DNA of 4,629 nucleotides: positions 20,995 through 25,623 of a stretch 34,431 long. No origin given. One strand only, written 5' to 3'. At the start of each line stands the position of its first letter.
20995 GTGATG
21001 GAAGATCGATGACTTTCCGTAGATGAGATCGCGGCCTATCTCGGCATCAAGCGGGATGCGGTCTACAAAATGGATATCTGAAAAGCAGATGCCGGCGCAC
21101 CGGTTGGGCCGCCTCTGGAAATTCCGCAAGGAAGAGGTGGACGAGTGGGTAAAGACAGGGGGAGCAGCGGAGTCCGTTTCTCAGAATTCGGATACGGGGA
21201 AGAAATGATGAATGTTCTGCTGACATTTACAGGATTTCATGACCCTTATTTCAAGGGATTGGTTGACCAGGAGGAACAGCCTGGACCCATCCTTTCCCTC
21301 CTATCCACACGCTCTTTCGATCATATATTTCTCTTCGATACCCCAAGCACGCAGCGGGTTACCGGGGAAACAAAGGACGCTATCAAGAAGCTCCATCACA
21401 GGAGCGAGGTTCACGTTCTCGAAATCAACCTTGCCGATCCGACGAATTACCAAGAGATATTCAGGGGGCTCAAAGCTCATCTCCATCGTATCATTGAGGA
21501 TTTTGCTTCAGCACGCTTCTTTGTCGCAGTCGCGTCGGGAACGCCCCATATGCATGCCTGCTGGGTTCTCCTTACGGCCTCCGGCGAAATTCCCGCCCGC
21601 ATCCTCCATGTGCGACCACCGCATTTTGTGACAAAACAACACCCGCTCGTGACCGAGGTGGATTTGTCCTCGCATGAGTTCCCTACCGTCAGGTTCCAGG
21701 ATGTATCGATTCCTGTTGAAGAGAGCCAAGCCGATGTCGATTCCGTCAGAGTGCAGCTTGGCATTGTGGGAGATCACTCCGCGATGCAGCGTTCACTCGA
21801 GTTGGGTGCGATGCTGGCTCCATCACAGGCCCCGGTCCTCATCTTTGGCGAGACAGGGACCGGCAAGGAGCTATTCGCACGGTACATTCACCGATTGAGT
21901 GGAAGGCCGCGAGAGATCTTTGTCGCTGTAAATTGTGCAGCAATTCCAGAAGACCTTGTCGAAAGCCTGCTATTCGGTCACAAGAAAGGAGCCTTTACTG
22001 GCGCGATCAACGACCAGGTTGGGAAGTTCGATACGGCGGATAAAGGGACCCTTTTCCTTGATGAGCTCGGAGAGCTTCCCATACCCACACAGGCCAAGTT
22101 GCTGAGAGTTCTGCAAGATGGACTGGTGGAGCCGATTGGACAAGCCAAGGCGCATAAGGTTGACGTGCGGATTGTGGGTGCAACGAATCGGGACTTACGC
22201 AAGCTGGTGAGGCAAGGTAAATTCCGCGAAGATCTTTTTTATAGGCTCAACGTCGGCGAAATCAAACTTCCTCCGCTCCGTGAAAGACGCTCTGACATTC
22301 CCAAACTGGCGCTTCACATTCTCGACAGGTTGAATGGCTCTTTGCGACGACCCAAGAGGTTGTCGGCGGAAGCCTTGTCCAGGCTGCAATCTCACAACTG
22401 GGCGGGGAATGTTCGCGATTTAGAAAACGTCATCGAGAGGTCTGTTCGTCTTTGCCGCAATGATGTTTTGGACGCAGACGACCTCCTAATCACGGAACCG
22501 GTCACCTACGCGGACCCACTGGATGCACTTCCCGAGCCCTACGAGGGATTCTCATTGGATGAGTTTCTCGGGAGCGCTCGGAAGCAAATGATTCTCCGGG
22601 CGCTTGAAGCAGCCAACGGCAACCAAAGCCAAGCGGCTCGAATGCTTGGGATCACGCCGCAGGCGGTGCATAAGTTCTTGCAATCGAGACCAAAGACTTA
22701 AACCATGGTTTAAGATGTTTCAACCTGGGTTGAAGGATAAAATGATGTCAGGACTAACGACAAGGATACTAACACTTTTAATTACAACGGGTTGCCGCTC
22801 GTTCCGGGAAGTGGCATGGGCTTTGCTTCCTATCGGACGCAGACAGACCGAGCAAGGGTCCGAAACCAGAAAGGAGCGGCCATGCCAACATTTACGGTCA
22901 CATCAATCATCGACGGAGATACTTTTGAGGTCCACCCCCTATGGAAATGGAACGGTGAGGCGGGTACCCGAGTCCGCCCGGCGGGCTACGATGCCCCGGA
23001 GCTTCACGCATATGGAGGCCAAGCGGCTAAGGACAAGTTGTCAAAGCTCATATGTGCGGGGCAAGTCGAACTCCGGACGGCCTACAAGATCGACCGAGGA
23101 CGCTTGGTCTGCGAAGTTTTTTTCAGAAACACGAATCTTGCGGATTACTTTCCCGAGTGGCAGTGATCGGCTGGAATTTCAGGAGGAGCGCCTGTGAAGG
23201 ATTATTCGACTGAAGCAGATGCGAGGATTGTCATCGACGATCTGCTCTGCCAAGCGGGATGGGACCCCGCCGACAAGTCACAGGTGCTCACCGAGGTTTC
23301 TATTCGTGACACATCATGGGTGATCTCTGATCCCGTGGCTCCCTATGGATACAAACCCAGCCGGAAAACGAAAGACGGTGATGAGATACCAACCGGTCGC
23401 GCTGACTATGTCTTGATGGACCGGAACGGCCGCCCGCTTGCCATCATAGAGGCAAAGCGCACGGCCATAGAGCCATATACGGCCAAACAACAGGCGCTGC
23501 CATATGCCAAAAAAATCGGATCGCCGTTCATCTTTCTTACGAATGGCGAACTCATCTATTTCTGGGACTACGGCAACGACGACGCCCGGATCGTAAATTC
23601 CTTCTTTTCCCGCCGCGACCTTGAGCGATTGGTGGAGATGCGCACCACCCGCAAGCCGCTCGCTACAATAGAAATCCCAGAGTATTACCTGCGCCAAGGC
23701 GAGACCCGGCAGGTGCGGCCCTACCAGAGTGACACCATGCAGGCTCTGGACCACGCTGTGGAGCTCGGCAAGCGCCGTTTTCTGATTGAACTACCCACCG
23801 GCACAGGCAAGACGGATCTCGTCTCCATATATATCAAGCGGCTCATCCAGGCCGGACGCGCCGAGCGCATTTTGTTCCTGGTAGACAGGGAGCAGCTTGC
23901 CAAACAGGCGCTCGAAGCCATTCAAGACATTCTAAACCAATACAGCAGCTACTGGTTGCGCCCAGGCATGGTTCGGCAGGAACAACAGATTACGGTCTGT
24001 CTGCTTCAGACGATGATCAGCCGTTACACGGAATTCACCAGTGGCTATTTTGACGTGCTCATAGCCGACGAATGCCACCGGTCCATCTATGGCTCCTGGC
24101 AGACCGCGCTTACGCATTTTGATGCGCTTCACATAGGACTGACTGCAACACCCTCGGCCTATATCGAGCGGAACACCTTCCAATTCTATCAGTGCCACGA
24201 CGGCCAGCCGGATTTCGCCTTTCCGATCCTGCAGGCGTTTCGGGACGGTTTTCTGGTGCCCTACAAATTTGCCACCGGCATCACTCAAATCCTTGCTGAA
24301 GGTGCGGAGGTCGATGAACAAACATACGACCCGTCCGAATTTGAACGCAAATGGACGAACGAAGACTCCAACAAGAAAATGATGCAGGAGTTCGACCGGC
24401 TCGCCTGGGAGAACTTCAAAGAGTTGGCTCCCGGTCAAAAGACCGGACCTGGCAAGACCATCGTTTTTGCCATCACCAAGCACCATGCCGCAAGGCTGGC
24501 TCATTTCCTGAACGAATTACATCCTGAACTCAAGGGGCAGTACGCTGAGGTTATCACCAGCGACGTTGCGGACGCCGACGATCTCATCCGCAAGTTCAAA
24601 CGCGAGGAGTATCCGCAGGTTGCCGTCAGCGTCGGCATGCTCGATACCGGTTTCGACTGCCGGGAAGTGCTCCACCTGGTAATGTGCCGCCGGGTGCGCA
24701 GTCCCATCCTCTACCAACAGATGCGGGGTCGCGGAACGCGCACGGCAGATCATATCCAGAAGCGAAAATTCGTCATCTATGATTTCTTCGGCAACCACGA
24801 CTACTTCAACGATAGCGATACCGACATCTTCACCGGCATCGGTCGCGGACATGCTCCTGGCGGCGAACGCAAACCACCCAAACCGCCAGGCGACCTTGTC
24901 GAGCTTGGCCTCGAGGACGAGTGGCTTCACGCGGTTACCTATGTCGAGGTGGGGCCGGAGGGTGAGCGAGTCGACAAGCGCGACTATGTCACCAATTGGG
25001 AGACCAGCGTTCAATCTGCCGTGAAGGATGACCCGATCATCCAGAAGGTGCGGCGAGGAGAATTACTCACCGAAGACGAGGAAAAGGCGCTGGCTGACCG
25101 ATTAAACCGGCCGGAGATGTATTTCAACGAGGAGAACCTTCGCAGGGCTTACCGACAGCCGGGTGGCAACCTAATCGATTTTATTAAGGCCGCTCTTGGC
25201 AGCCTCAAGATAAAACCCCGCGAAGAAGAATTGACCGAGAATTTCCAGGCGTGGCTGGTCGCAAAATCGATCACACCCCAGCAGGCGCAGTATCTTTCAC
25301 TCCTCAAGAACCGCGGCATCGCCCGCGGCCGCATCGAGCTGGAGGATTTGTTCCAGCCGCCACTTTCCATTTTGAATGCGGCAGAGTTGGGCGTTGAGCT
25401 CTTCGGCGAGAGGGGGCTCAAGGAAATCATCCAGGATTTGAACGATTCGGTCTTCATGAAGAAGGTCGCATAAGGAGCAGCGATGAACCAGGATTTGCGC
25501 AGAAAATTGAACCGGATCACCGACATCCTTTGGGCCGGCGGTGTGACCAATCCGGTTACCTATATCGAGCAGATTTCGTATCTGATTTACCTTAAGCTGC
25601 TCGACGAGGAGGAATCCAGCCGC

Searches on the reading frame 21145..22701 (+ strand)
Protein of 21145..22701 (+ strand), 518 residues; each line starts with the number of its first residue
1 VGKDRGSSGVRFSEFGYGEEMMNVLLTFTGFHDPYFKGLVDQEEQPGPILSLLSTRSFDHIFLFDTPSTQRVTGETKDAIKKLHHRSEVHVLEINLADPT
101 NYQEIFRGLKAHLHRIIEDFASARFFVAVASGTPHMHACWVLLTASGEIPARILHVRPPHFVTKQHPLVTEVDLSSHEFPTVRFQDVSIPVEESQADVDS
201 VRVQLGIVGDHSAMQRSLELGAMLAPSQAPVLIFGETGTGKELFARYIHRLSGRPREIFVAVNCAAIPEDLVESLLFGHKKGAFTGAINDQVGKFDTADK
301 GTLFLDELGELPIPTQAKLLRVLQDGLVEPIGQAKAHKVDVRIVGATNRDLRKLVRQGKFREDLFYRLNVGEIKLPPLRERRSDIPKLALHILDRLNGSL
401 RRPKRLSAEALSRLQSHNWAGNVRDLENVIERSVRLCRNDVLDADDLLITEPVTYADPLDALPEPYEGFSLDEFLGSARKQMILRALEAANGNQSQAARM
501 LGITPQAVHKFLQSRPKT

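Call 38: search_protein_families(library=pfam, proteins=[window:21145-22701:+], max_evalue=0.01)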
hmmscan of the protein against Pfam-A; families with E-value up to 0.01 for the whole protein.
window:21145-22701:+ (518 aa): 11 families
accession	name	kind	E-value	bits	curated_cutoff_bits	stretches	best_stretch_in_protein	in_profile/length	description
PF00158.32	Sigma54_activat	-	3.3e-67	225.8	20.2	1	207-373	1-167/168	Sigma-54 interaction domain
PF25601.1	AAA_lid_14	-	3.1e-21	75.4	27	1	379-447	1-70/87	AAA+ ATPase lid domain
PF14532.12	Sigma54_activ_2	-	9.5e-21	74.9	25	1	222-378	15-138/138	Sigma-54 interaction domain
PF06956.16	RtcR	-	2e-11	44.1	23.1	1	58-184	40-169/183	Regulator of RNA terminal phosphate cyclase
PF02954.25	HTH_8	-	2.1e-09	37.4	22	1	480-508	7-35/42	Bacterial regulatory protein, Fis family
PF22208.1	Cas_Csm6_CARF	-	1.1e-05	25.5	27.5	1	88-160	1-73/106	Cas_Csm6 CARF domain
PF07728.20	AAA_5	-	0.00011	22.6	22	1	230-349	1-123/139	AAA domain (dynein-related subfamily)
PF00004.35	AAA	-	0.00028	21.8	21.2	1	231-354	1-117/131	ATPase family associated with various cellular activities (AAA)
PF13551.12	HTH_29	-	0.00088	19.8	28.1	1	481-513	2-34/64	Winged helix-turn helix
PF15943.11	YdaS_toxin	-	0.0055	16.9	30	0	486-514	4-31/65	Bacterial toxin YdaS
PF01078.27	Mg_chelatase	-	0.0061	16.4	20.3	0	287-329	94-136/207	Magnesium chelatase, subunit ChlI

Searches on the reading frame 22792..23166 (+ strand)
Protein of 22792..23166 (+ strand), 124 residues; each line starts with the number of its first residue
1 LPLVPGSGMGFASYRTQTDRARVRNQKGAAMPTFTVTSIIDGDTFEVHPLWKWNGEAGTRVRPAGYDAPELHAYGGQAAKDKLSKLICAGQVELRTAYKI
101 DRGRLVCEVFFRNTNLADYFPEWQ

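Call 38: search_protein_families(library=pfam, proteins=[window:22792-23166:+], max_evalue=0.01)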
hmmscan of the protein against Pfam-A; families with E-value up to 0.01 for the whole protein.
window:22792-23166:+ (124 aa): 0 families

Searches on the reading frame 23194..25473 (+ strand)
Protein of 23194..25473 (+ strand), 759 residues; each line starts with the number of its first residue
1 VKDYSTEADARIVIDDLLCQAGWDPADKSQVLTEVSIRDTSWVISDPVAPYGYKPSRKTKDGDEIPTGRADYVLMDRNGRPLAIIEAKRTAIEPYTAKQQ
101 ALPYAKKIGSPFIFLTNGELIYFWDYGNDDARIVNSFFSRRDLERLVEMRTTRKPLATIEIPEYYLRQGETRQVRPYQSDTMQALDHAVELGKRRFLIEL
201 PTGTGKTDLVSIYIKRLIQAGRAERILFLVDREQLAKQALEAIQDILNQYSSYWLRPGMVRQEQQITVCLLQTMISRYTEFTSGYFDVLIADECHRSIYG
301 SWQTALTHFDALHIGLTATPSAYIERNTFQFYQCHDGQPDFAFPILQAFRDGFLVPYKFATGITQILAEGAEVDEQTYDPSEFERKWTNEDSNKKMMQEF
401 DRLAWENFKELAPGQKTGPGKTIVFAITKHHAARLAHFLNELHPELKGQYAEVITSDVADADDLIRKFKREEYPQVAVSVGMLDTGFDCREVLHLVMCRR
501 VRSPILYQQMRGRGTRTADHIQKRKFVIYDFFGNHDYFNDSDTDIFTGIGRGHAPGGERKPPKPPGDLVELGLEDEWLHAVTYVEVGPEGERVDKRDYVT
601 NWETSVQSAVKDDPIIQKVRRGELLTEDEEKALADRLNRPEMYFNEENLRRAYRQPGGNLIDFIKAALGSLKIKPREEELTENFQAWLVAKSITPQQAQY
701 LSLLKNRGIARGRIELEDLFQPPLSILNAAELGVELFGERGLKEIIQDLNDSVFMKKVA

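Call 38: search_protein_families(library=pfam, proteins=[window:23194-25473:+], max_evalue=0.01)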
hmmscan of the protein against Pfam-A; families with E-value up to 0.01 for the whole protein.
window:23194-25473:+ (759 aa): 8 families
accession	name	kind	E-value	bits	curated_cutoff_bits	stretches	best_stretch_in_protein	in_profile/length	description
PF04851.21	ResIII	-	8.9e-31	107.4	22.5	1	173-321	3-163/164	Type III restriction enzyme, res subunit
PF08463.15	EcoEI_R_C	-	1e-26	94.4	24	1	597-751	2-160/163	EcoEI R protein C-terminal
PF18766.7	SWI2_SNF2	-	2.3e-15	57.3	26.7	1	201-379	26-210/221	SWI2/SNF2 ATPase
PF04313.20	HSDR_N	-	1.8e-09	38.2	25.1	1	67-130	125-196/198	Type I restriction enzyme R protein N terminus (HSDR_N)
PF00270.35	DEAD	-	2.5e-09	37.5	26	1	176-322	2-162/167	DEAD/DEAH box helicase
PF00271.37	Helicase_C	-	6.9e-08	33.2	23.5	1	412-516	10-108/110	Helicase conserved C-terminal domain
PF13588.12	HSDR_N_2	-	6.9e-07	29.8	25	1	68-130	37-100/110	Type I restriction enzyme R protein N terminus (HSDR_N)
PF09848.15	SLFN-g3_helicase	-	0.0094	15.7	24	0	617-685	125-192/354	Schlafen group 3, DNA/RNA helicase domain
